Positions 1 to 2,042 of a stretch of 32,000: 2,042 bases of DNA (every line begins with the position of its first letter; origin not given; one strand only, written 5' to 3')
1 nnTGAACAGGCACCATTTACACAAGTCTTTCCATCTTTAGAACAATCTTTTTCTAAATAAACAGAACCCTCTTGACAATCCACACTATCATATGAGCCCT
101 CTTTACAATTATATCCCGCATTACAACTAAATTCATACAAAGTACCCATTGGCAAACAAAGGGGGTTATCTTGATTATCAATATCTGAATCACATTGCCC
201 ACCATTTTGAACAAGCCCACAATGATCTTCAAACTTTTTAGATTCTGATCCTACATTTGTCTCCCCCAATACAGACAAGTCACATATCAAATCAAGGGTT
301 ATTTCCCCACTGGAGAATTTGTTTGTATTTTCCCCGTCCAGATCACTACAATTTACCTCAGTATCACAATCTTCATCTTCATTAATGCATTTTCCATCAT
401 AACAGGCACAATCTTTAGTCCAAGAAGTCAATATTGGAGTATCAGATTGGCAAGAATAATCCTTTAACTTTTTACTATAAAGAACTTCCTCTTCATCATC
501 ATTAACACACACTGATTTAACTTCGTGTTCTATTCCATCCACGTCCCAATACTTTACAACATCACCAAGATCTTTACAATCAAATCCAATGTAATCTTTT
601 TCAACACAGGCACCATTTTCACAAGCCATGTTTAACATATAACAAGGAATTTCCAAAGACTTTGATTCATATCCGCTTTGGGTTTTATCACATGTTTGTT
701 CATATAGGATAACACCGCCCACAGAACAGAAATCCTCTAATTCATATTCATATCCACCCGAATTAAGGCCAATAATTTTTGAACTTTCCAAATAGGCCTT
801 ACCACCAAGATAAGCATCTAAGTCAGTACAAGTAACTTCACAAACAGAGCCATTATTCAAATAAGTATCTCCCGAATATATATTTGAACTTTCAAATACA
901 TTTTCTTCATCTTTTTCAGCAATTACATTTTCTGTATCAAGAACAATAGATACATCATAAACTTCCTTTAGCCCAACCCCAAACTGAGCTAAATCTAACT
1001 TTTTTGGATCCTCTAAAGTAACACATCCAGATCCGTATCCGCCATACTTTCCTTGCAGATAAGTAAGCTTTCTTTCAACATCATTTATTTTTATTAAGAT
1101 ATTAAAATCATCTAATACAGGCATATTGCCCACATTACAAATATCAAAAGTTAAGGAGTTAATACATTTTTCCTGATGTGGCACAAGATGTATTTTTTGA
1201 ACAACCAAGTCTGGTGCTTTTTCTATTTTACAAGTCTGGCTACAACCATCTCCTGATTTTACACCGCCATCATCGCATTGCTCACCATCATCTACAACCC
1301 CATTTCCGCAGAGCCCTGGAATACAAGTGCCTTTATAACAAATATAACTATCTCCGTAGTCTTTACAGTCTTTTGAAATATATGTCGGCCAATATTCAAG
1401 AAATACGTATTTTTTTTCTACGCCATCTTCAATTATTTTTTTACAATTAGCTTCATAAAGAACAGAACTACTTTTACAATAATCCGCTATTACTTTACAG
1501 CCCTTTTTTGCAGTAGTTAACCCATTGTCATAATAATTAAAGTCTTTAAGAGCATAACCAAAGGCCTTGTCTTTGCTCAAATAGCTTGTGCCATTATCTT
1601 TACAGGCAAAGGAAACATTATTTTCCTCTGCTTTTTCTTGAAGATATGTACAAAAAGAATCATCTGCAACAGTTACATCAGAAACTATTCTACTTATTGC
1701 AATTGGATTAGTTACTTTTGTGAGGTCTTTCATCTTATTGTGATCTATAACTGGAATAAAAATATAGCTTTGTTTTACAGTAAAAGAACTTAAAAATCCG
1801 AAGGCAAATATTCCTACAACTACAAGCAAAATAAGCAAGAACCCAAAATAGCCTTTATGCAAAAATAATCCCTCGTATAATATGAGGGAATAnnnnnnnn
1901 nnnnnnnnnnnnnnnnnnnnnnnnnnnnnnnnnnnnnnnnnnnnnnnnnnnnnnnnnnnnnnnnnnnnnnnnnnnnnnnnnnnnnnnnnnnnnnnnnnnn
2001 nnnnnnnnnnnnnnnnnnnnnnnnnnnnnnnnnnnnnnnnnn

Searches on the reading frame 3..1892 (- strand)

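Call 75: search_protein_families(library=pfam, proteins=[window:3-1892:-], max_evalue=0.01)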
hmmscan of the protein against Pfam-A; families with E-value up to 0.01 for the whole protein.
window:3-1892:- (630 aa): 1 family
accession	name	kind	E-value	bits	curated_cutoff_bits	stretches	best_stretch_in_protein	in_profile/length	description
PF13948.11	DUF4215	-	0.0031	18.2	27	1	176-222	4-47/47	Domain of unknown function (DUF4215)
